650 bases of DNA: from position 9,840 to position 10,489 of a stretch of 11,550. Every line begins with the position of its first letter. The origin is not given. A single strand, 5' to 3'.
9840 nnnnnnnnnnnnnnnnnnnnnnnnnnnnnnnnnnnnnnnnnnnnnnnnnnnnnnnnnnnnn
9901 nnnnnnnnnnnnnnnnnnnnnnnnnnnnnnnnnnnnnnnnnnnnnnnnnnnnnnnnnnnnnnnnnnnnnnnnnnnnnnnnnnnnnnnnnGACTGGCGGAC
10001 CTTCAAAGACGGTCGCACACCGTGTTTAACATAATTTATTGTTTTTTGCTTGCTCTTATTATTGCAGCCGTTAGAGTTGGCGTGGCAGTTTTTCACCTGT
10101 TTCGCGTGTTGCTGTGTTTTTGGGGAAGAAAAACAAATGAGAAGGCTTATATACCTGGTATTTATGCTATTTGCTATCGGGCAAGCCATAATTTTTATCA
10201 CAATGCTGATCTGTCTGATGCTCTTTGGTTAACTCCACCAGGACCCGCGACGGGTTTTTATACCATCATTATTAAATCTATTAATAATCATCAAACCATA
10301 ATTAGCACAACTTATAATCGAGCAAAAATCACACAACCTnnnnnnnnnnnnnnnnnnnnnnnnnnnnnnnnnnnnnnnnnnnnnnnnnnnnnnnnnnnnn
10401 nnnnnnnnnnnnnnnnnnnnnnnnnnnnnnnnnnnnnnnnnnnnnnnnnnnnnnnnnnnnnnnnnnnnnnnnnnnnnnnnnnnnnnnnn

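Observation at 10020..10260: Stand-alone 31-codon hydrophobic ORF with its own SD and terminator near the right end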

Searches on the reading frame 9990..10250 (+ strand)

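Call 28: search_protein_families(library=pfam, proteins=[L009:9797-11977:+, L009:12772-13137:+, L009:13148-13570:+, L009:13707-14519:+, L009:8271-8813:+, L009:7927-8253:+, L009:8952-9239:+, L009:9278-9508:+], max_evalue=0.01)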
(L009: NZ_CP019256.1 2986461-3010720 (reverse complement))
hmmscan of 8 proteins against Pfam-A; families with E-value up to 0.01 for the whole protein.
L009:9797-11977:+ (726 aa): 1 family
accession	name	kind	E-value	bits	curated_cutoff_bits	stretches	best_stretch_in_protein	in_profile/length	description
PF06791.18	TMP_2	-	0.00086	19.5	30.2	1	53-179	5-143/208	Prophage tail length tape measure protein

L009:12772-13137:+ (121 aa): 0 families

L009:13148-13570:+ (140 aa): 2 families
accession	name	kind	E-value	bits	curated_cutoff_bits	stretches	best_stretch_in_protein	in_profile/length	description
PF10613.14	Lig_chan-Glu_bd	-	0.00019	22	30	0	5-51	37-85/115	Ligated ion channel L-glutamate- and glycine-binding site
PF11192.13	DUF2977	-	0.0043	17.5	21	1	76-95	2-21/61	Protein of unknown function (DUF2977)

L009:13707-14519:+ (270 aa): 2 families
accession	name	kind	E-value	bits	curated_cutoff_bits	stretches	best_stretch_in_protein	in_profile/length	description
PF01381.28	HTH_3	-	0.0016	18.9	23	1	49-78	21-50/55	Helix-turn-helix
PF16808.10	PKcGMP_CC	-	0.0022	18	35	0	119-131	8-20/35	Coiled-coil N-terminus of cGMP-dependent protein kinase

L009:8271-8813:+ (180 aa): 1 family
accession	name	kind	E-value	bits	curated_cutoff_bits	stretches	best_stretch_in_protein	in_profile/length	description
PF17383.7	kleA_kleC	-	0.002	18.8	25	0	4-40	9-46/76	Uncharacterized KorC regulated protein A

L009:7927-8253:+ (108 aa): 0 families

L009:8952-9239:+ (95 aa): 0 families

L009:9278-9508:+ (76 aa): 0 families

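Call 29: search_protein_families(library=phrogs, proteins=[L009:9797-11977:+, L009:12772-13137:+, L009:13148-13570:+, L009:13707-14519:+, L009:8271-8813:+, L009:7927-8253:+, L009:8952-9239:+, L009:9278-9508:+], max_evalue=0.001)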
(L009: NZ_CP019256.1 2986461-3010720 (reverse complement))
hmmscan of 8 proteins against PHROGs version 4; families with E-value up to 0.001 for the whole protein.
L009:9797-11977:+ (726 aa): 9 families
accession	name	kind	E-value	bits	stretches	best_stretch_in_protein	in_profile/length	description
phrog_1538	-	tail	9.1e-103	346.5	2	1-455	1-453/811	tail length tape measure protein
phrog_1107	-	tail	1.7e-57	196.2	2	412-725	888-1239/1252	tail length tape measure protein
phrog_19547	-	unknown function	3.8e-36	126.1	1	607-725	409-531/533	-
phrog_19210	-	unknown function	4.8e-17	63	1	477-639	15-184/399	-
phrog_1506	-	tail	6e-14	52.1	1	385-622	955-1175/1269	tail length tape measure protein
phrog_21845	-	tail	4.9e-11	43.1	1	501-637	409-548/764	tail length tape measure protein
phrog_339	-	tail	1.9e-07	30.7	1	32-721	366-1115/1123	tail length tape measure protein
phrog_9483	-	tail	2.2e-07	30.8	1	218-633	192-598/657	tail length tape measure protein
phrog_3336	-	tail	4e-07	30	1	54-694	427-1024/1051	tail length tape measure protein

L009:12772-13137:+ (121 aa): 0 families

L009:13148-13570:+ (140 aa): 0 families

L009:13707-14519:+ (270 aa): 1 family
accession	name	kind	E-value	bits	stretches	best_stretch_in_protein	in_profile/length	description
phrog_8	-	transcription regulation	0.00023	21.7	1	49-143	182-264/346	transcriptional regulator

L009:8271-8813:+ (180 aa): 0 families

L009:7927-8253:+ (108 aa): 0 families

L009:8952-9239:+ (95 aa): 0 families

L009:9278-9508:+ (76 aa): 0 families

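Call 61: search_protein_families(library=padloc, proteins=[L009:12772-13137:+, L009:13148-13570:+, L009:13707-14519:+, L010:12512-13084:+], max_evalue=1)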
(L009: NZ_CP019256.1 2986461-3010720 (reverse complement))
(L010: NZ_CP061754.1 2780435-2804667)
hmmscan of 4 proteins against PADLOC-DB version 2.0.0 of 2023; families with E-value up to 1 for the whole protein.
L009:12772-13137:+ (121 aa): 0 families

L009:13148-13570:+ (140 aa): 0 families

L009:13707-14519:+ (270 aa): 2 families
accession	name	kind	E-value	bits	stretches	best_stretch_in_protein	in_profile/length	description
PDLC03954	RmrA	-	0.032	11.2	1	33-79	21-65/380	-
PDLC03951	RmrA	-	0.04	10.9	1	50-79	34-63/400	-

L010:12512-13084:+ (190 aa): 1 family
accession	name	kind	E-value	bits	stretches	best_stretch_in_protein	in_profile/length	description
PDLC01879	CARF3--CARF_TM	-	0.0096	13.6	1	121-189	152-209/222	-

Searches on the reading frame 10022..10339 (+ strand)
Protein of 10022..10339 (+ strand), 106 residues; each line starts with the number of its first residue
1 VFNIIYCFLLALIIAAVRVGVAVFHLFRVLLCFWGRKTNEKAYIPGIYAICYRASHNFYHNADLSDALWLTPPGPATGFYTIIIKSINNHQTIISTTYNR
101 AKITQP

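Call 59: search_protein_families(library=ncbifam, proteins=[window:10022-10339:+], max_evalue=10)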
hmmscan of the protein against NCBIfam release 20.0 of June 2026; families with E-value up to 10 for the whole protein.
seq(106 aa): 0 families

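Call 60: search_protein_families(library=pfam, proteins=[window:10022-10339:+], max_evalue=10)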
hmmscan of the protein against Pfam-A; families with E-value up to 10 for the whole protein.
seq(106 aa): 0 families

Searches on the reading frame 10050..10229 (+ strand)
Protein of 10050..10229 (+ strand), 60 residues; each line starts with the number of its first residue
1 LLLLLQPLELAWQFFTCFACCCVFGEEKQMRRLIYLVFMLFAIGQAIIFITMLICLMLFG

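Call 23: find_homologous_proteins(query=window:10050-10229:+, max_evalue=1)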
Query seq(60 aa) (60 aa): 1 proteins with E <= 1 among 1 candidates.
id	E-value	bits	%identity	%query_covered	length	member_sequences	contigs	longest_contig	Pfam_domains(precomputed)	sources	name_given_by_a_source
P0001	2.3e-24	102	98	85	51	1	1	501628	-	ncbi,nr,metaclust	ncbi:hypothetical protein HMPREF9535_03654 [Escherichia coli MS 78-1]|nr:hypothetical protein HMPREF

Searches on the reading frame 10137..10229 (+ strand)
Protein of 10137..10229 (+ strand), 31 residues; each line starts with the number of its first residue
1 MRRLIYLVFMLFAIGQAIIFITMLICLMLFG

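Call 19: search_dna_similar(query=window:10137-10229:+, collection=phages, mode=protein, max_evalue=10, max_rows=20)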
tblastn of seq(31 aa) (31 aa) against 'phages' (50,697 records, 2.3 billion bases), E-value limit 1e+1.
No match.

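Call 20: search_dna_similar(query=window:10137-10229:+, collection=plasmids, mode=protein, max_evalue=10, max_rows=20)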
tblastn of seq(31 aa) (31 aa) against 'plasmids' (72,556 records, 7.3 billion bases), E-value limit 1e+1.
Records with a match: 1; places in all: 1; records where one place covers at least 80% of the query: 0.
Best place of each record, by identity: <60% 1.
By first word of the organism name: Planctomyces 1.
By predicted mobility (MOB-suite, as given by PLSDB): non-mobilizable 1.
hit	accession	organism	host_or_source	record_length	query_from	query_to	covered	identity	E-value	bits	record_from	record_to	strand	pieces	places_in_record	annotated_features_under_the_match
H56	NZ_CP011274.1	Planctomyces sp. SH-PL62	cell culture,sugar beet rhizosphere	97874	9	31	74%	52.2%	3e+0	30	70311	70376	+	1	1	coxB: cytochrome c oxidase subunit II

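Call 59: search_protein_families(library=ncbifam, proteins=[window:10137-10229:+], max_evalue=10)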
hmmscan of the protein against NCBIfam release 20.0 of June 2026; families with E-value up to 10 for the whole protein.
seq(31 aa): 1 family
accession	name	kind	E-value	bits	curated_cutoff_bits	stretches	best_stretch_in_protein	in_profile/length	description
NF047942.1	TatA_Rickett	exception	2.6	7.8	90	1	13-31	2-20/45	twin-arginine translocase TatA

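Call 60: search_protein_families(library=pfam, proteins=[window:10137-10229:+], max_evalue=10)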
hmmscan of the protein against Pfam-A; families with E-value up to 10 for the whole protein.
seq(31 aa): 0 families

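Call 61: search_protein_families(library=padloc, proteins=[window:10137-10229:+], max_evalue=1)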
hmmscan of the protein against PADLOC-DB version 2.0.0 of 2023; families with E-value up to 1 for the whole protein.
seq(31 aa): 0 families

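Call 71: search_protein_representatives(protein=window:10137-10229:+)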
Query: 31 residues. Proteins with E-value up to 0.001 (for the whole library): 1; up to 1e-10: 0; up to 1e-30: 0. The best 1 are listed.
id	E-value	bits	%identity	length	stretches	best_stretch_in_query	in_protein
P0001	2.8e-09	50.4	100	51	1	1-31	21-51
